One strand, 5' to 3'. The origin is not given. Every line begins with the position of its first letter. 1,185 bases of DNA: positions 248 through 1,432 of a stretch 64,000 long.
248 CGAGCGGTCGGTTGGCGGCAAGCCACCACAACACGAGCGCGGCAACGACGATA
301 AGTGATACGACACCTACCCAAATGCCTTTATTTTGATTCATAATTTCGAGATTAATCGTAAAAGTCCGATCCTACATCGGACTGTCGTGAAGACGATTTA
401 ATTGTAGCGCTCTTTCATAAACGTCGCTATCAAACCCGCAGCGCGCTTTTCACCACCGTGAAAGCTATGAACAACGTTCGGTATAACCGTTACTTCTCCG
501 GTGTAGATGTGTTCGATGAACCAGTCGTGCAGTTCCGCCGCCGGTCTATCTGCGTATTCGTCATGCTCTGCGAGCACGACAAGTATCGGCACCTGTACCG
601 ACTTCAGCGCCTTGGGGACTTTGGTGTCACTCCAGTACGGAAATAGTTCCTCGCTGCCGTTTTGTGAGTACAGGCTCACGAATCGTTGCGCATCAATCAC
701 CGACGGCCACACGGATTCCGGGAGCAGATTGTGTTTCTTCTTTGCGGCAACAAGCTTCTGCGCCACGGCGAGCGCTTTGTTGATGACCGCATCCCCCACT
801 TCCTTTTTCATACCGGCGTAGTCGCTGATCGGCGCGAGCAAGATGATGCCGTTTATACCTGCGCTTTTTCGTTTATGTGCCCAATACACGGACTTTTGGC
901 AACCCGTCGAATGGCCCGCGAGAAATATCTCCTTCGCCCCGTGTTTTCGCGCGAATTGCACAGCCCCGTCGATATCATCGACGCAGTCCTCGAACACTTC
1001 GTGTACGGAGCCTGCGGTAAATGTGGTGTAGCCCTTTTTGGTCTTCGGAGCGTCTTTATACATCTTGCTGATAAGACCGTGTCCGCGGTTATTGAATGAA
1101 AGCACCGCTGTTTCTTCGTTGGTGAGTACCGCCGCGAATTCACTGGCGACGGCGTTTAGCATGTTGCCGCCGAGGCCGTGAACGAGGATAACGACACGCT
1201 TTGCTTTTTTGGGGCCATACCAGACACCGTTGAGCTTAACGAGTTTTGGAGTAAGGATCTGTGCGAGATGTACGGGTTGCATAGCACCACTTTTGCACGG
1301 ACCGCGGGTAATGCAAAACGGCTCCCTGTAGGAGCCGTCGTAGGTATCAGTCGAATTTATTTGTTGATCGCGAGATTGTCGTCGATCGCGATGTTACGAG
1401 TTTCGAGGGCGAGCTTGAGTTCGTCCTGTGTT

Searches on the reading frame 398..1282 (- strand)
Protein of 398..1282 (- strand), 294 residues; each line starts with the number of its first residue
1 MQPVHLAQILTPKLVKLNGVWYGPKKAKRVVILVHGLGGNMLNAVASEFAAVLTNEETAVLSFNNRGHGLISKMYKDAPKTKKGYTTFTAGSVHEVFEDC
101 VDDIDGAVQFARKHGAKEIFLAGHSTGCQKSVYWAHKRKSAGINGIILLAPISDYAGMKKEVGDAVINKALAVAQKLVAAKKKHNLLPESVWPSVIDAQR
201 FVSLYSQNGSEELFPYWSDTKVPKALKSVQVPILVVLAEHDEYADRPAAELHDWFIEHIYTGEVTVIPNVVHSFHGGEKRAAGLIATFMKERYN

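Call 90: find_encoding_contigs(protein=window:398-1282:-, flank=10000, max_places=3)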
Protein window:398-1282:- (294 aa): 14 contigs read that carry it; 3 places shown.
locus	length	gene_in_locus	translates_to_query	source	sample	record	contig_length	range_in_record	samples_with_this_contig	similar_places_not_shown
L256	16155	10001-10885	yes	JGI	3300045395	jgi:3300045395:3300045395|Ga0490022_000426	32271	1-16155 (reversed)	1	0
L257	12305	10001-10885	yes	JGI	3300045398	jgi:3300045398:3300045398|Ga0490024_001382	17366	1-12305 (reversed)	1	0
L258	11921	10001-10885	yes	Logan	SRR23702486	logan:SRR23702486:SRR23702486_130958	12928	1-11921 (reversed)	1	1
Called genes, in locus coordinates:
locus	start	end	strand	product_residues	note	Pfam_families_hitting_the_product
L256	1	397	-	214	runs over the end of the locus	-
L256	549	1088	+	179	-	PF23477:zf_Tbcl_2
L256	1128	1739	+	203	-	PF06094:GGACT, PF13772:AIG2_2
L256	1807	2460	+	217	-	PF00173:Cyt-b5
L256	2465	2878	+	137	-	-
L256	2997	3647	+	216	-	-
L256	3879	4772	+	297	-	-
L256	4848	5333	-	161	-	PF08010:Phage_30_3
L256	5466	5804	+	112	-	-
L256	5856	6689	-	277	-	PF02163:Peptidase_M50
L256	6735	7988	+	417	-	PF05221:AdoHcyase, PF00670:AdoHcyase_NAD, PF02826:2-Hacid_dh_C, PF07991:KARI_N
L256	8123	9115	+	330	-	PF01145:Band_7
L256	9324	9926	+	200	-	-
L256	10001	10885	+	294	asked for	PF06821:Ser_hydrolase (faint), PF08538:DUF1749, PF12146:Hydrolase_4, PF00561:Abhydrolase_1 (weak), PF12697:Abhydrolase_6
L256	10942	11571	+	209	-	PF02469:Fasciclin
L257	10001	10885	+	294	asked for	PF06821:Ser_hydrolase (faint), PF08538:DUF1749, PF12146:Hydrolase_4, PF00561:Abhydrolase_1 (weak), PF12697:Abhydrolase_6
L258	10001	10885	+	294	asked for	PF06821:Ser_hydrolase (faint), PF08538:DUF1749, PF12146:Hydrolase_4, PF00561:Abhydrolase_1 (weak), PF12697:Abhydrolase_6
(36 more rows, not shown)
